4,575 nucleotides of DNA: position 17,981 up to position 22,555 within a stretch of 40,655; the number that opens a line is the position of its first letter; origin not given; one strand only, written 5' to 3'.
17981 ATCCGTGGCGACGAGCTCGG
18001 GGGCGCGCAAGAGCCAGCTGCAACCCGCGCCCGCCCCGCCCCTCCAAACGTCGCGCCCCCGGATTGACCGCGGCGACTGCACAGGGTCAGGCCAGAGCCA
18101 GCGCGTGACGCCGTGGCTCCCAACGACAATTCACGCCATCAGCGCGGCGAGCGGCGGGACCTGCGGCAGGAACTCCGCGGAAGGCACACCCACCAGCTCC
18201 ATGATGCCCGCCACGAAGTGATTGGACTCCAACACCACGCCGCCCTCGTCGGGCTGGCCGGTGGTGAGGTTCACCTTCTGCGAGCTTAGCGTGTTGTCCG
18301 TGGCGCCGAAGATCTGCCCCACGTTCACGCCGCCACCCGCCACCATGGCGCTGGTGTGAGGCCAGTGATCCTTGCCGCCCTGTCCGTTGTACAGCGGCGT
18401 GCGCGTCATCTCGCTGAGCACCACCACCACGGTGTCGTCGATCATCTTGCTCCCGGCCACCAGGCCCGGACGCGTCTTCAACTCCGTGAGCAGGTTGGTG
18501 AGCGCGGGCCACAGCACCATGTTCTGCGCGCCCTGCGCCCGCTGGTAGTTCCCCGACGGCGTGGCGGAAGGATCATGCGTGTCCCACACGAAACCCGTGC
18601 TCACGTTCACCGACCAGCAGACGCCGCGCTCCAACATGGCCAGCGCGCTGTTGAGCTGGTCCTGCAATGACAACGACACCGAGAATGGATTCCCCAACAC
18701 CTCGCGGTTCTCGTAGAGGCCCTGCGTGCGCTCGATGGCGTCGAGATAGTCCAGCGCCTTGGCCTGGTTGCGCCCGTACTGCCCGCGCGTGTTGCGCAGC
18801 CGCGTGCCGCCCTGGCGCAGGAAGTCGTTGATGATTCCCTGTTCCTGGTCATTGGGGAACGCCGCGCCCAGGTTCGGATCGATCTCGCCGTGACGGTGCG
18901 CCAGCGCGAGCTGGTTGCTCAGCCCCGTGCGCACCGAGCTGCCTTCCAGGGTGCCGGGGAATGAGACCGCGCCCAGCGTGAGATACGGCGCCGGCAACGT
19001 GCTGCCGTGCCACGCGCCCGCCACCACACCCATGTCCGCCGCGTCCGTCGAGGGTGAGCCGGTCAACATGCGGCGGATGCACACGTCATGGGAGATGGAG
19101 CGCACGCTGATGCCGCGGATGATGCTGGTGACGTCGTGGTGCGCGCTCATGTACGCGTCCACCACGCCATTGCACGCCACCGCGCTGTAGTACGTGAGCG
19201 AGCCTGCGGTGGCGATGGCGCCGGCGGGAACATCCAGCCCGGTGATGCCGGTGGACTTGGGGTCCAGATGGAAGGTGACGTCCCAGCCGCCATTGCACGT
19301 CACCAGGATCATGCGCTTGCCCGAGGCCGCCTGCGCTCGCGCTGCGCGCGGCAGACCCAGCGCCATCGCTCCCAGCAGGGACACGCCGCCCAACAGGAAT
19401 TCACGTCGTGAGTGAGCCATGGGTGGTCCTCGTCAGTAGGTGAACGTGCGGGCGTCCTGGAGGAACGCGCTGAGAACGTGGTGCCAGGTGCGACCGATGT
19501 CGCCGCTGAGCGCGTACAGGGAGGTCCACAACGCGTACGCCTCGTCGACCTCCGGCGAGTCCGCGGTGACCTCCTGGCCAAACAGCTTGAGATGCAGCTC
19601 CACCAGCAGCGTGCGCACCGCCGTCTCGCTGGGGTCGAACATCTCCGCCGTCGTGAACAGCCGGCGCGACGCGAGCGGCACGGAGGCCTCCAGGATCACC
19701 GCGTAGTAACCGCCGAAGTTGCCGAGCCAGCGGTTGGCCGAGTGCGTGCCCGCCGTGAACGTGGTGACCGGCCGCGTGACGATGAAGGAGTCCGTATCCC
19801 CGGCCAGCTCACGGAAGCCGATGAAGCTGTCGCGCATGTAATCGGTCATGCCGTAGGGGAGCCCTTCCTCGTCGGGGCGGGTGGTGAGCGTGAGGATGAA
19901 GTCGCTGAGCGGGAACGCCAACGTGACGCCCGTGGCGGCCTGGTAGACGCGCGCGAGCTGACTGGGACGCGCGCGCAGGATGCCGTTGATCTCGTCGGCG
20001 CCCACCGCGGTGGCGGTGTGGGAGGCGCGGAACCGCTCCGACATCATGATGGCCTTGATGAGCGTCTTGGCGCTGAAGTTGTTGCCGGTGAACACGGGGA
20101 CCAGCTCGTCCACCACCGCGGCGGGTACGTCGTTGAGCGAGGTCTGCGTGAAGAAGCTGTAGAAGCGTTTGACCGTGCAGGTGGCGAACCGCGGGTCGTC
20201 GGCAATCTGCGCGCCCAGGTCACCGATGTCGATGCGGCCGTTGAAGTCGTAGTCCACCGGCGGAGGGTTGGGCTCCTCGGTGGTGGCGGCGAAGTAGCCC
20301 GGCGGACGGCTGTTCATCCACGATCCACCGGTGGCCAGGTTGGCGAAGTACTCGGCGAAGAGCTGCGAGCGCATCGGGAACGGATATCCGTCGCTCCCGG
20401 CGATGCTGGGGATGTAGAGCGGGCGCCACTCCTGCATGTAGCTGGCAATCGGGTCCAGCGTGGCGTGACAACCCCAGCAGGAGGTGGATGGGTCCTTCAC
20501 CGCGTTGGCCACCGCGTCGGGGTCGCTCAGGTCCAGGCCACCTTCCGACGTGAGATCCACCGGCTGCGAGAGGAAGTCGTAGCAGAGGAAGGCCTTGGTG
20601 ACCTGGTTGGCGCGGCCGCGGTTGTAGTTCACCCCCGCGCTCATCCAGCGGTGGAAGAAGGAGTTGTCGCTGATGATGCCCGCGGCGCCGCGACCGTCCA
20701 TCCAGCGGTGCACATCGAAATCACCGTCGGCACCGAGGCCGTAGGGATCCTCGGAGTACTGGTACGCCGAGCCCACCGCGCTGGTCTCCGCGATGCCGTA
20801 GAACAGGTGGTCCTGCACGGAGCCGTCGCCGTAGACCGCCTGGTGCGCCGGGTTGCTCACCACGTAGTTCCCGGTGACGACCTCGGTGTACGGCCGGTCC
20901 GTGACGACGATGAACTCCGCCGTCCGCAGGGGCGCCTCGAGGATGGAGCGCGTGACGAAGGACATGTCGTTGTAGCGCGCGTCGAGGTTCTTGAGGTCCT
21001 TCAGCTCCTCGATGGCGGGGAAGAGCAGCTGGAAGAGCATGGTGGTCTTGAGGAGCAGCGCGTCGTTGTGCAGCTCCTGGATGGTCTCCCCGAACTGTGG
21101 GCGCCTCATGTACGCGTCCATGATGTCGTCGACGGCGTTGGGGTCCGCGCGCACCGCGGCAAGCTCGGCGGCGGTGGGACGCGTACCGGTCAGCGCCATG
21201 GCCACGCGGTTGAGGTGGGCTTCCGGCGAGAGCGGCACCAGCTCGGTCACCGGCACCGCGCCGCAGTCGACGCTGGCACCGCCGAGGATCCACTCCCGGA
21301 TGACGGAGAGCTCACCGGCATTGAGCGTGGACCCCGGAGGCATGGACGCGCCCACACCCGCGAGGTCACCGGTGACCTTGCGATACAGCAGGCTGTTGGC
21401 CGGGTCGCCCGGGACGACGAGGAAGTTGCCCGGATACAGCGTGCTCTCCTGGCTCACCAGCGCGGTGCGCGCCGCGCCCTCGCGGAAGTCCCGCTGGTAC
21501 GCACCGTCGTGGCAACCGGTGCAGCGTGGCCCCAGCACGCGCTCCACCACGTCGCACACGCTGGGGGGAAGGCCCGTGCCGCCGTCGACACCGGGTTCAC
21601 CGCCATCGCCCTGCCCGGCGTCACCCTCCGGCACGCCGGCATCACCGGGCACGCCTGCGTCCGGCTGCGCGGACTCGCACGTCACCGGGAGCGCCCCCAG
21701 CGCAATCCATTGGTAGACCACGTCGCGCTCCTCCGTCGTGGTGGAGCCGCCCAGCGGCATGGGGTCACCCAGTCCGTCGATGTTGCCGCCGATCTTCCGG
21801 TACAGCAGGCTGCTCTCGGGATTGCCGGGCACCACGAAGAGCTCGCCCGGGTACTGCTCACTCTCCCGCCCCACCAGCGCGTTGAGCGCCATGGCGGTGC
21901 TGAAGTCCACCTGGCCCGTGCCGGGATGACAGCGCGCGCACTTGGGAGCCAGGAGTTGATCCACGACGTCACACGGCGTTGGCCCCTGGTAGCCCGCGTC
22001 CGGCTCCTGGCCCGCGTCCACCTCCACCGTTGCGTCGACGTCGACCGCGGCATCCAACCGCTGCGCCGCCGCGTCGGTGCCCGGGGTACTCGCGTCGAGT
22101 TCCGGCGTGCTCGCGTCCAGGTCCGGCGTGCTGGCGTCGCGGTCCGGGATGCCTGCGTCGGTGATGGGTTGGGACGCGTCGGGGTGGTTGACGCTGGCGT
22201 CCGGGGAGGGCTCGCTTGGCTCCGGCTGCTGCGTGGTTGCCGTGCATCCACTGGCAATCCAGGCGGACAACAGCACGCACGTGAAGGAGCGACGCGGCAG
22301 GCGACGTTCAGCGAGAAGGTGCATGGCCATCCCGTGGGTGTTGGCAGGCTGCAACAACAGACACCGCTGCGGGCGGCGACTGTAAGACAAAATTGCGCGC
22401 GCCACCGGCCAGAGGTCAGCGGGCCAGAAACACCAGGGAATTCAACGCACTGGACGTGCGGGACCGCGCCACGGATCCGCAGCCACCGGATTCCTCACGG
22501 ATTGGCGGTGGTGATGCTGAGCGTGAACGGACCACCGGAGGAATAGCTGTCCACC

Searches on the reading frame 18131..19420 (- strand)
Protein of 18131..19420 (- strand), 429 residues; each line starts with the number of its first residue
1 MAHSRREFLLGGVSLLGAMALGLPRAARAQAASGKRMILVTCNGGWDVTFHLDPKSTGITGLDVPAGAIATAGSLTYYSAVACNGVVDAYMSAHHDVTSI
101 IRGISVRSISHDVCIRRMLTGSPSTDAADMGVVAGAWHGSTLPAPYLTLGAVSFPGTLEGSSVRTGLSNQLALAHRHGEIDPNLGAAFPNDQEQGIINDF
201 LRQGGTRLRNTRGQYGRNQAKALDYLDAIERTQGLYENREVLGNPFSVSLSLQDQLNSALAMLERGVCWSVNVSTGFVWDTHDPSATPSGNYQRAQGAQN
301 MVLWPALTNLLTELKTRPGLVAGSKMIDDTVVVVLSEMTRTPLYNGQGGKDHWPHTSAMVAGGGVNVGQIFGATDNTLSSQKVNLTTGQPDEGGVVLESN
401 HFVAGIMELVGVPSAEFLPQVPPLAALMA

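Call 34: search_protein_families(library=pfam, proteins=[window:18131-19420:-], max_evalue=0.001)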
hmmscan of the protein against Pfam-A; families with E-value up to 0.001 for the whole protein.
window:18131-19420:- (429 aa): 1 family
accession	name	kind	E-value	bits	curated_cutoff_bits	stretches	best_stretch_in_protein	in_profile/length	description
PF07394.17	DUF1501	-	9.7e-21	74.8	27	1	259-378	236-340/390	Protein of unknown function (DUF1501)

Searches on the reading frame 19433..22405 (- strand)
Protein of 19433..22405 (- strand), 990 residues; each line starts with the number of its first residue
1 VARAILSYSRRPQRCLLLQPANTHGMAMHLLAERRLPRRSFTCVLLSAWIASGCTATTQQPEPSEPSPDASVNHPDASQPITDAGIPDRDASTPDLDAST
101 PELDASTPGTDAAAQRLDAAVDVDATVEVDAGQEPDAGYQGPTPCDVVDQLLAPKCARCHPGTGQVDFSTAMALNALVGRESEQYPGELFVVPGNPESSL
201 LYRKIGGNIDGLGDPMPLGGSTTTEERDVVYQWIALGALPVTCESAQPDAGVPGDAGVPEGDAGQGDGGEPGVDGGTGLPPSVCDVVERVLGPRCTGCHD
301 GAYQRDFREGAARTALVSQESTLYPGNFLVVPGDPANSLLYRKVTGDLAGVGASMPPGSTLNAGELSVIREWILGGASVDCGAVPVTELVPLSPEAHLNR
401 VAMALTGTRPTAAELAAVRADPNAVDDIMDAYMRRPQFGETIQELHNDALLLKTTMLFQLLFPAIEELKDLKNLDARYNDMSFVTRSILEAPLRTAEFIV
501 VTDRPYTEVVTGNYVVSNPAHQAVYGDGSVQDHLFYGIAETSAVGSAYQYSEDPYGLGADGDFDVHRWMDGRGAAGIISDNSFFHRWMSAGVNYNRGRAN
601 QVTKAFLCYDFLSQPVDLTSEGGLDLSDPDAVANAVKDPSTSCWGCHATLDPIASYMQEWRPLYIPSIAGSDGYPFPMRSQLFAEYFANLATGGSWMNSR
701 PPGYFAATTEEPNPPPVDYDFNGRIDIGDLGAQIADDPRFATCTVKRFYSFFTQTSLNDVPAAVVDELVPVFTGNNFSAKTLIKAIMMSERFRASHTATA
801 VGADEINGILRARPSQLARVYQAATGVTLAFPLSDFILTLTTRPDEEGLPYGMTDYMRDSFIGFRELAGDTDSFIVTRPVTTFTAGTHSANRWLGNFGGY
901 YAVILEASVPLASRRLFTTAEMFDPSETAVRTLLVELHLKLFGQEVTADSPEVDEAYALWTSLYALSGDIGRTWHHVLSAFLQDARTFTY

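Call 34: search_protein_families(library=pfam, proteins=[window:19433-22405:-], max_evalue=0.001)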
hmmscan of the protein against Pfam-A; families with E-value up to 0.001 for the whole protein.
window:19433-22405:- (990 aa): 3 families
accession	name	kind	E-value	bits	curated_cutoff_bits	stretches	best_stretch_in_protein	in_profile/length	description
PF07624.16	PSD2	-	1.7e-07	31.3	25.8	1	726-792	7-74/74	Protein of unknown function (DUF1585)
PF07635.16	PSCyt1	-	3e-07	31.4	22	0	295-357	1-57/59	Planctomycete cytochrome C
PF07583.16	PSCyt2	-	5.5e-05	23.6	29.8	1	393-456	22-87/209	Protein of unknown function (DUF1549)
